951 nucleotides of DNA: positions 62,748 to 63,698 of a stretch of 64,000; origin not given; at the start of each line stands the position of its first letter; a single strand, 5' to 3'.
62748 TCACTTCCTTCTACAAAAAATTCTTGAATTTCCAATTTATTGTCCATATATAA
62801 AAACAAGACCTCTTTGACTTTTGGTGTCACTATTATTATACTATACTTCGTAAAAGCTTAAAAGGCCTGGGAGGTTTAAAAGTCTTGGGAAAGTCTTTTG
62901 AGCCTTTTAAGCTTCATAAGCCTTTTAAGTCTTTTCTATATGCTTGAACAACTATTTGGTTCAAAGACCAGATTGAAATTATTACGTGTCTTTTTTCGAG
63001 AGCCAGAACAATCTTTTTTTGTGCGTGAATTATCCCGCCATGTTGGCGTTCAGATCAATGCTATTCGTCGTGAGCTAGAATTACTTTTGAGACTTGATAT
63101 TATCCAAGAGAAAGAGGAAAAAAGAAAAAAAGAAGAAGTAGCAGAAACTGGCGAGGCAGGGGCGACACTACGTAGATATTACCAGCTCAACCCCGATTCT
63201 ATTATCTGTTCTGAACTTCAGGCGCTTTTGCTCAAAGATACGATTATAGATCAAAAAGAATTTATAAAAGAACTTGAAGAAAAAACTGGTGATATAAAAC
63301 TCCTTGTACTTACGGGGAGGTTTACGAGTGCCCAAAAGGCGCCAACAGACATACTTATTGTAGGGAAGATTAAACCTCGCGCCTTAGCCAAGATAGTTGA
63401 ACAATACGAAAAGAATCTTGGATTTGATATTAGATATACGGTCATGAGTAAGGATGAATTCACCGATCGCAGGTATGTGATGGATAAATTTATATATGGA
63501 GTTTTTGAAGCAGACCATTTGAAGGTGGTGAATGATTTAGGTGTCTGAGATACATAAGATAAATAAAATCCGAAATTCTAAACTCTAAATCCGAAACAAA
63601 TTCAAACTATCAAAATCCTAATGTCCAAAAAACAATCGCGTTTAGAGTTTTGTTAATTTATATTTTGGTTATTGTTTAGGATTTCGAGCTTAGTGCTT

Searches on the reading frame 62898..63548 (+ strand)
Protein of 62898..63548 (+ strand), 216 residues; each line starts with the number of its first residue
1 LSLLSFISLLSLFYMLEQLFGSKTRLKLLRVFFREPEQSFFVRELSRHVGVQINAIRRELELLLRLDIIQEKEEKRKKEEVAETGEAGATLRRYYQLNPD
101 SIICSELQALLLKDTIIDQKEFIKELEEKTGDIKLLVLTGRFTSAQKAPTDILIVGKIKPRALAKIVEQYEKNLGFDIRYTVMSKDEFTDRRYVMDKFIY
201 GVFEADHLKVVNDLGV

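Call 8: search_protein_families(library=pfam, proteins=[window:62898-63548:+], max_evalue=0.001)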
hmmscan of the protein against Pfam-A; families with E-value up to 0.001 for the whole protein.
window:62898-63548:+ (216 aa): 1 family
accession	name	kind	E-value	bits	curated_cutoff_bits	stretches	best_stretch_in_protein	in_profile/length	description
PF25212.1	HVO_A0114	-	6.5e-05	23.1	27.6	1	22-78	21-75/84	HVO_A0114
